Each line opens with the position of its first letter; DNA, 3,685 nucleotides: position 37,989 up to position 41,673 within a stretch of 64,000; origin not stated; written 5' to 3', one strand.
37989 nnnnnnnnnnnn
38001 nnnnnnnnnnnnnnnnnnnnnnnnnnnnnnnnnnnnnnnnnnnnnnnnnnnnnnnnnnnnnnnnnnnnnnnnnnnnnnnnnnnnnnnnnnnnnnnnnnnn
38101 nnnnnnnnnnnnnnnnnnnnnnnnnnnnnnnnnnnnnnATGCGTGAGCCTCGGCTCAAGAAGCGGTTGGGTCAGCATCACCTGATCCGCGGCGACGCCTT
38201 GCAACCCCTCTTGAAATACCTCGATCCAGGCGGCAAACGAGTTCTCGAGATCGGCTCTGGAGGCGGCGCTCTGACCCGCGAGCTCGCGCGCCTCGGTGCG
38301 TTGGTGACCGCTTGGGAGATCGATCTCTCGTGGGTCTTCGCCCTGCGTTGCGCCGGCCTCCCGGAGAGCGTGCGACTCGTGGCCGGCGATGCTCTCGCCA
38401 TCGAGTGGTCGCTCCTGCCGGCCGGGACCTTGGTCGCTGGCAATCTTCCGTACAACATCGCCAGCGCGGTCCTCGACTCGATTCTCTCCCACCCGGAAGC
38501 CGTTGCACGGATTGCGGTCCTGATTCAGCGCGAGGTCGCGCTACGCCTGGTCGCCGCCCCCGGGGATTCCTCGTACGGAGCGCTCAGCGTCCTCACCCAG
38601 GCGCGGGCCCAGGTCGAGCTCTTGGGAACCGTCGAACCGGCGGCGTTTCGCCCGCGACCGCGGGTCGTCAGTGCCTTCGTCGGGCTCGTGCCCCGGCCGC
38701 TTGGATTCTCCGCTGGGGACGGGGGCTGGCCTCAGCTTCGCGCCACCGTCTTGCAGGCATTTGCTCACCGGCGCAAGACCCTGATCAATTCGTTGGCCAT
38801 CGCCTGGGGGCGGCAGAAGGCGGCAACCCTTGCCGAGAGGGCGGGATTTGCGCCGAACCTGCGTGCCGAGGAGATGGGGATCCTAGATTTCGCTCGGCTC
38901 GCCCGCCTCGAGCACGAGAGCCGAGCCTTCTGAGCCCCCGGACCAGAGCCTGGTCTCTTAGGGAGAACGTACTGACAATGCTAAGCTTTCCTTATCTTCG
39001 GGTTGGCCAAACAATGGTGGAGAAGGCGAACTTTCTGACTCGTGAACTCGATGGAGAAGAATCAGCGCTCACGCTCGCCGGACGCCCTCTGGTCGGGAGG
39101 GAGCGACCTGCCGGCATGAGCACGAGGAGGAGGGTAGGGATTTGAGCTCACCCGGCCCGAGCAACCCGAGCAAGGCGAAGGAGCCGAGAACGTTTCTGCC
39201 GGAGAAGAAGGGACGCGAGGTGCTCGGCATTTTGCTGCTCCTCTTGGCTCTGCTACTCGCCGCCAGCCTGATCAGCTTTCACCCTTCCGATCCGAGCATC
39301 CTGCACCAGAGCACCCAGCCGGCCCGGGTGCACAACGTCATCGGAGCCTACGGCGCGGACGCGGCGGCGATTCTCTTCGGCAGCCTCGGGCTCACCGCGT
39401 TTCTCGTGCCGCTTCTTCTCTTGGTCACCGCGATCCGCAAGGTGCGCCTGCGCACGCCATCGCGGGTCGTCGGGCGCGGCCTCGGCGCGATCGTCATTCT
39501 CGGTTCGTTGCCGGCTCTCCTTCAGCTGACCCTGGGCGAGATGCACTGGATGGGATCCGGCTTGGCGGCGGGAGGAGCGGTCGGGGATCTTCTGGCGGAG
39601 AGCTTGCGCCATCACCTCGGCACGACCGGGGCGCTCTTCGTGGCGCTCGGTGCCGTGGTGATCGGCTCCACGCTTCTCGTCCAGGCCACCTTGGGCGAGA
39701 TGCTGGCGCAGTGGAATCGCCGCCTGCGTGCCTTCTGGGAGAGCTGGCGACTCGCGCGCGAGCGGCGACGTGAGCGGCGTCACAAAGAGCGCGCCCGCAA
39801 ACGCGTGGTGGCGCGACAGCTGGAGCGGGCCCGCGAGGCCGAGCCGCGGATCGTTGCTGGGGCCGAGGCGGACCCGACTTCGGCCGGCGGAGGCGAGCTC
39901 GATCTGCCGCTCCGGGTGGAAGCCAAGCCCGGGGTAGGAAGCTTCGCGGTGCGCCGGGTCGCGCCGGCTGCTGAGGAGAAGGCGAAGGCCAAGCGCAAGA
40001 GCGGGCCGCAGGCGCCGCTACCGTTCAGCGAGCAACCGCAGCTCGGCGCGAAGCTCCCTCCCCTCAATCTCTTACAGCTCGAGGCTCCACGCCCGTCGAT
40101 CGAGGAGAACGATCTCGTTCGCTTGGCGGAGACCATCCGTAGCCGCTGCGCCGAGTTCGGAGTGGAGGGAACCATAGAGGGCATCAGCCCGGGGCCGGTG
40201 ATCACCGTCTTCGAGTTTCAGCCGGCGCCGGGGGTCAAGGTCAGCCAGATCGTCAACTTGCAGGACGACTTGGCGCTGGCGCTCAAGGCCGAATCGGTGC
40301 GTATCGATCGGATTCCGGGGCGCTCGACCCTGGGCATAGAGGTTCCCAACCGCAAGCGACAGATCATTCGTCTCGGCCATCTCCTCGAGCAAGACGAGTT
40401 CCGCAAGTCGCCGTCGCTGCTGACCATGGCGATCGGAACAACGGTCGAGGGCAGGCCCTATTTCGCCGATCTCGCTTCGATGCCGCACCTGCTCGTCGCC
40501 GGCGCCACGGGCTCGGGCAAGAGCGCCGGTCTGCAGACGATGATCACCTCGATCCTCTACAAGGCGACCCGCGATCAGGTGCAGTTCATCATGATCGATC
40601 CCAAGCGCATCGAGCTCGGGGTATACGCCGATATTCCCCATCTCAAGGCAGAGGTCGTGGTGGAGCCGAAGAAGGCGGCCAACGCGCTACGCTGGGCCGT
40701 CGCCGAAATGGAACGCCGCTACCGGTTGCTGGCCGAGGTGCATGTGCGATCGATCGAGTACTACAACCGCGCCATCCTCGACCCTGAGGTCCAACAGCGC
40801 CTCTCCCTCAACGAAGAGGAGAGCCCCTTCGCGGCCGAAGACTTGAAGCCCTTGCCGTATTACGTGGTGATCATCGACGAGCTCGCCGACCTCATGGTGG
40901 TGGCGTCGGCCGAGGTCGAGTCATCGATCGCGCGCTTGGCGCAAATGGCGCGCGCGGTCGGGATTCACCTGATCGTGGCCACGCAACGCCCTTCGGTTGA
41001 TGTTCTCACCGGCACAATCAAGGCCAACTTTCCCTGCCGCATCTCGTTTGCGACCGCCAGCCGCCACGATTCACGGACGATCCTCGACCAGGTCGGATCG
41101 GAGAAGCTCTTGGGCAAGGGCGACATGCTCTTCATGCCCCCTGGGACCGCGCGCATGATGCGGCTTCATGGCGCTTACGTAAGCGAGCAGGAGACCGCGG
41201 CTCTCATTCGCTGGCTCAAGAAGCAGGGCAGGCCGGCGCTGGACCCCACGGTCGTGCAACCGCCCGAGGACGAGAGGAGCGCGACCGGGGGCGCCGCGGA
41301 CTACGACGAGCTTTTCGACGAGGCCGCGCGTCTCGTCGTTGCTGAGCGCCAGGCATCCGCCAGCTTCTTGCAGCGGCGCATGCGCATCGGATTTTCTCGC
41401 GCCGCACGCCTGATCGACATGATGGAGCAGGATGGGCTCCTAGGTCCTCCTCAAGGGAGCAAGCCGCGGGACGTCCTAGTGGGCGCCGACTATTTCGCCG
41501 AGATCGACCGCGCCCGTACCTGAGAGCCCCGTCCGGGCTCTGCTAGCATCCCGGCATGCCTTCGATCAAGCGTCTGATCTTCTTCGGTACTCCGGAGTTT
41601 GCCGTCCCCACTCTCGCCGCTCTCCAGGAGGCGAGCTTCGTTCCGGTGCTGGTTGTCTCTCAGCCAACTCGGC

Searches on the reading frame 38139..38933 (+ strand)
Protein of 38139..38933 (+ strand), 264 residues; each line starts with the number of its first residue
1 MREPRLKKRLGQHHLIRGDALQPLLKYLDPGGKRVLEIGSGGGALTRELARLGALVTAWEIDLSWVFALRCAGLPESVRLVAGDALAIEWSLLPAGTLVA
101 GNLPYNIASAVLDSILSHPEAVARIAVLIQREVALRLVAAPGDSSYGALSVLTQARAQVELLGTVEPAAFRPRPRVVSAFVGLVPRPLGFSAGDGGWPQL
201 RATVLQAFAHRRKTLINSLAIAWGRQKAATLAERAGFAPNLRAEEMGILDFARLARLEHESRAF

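Call 7: search_protein_families(library=pfam, proteins=[window:38139-38933:+])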
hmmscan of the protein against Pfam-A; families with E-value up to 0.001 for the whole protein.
window:38139-38933:+ (264 aa): 1 family
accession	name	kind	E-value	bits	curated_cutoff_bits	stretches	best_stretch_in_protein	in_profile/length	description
PF00398.26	RrnaAD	-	5e-34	118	24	1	6-254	4-257/263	Ribosomal RNA adenine dimethylase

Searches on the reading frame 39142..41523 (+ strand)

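Call 7: search_protein_families(library=pfam, proteins=[window:39142-41523:+])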
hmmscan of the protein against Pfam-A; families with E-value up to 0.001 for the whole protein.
window:39142-41523:+ (793 aa): 5 families
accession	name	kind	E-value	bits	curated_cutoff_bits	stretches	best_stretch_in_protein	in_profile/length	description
PF01580.24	FtsK_SpoIIIE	-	1.8e-63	214.4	24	1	413-619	4-221/221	FtsK/SpoIIIE family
PF13491.11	FtsK_4TM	-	6e-33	114.4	23.1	1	22-191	2-170/171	4TM region of DNA translocase FtsK/SpoIIIE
PF17854.6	FtsK_alpha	-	1e-29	103.1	22.9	1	305-403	1-101/101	FtsK alpha domain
PF09397.16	FtsK_gamma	-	2.9e-27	94.6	30.6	1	720-780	2-62/63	Ftsk gamma domain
PF01935.23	DUF87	-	0.00089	19.9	23.2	0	443-488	17-61/220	Helicase HerA, central domain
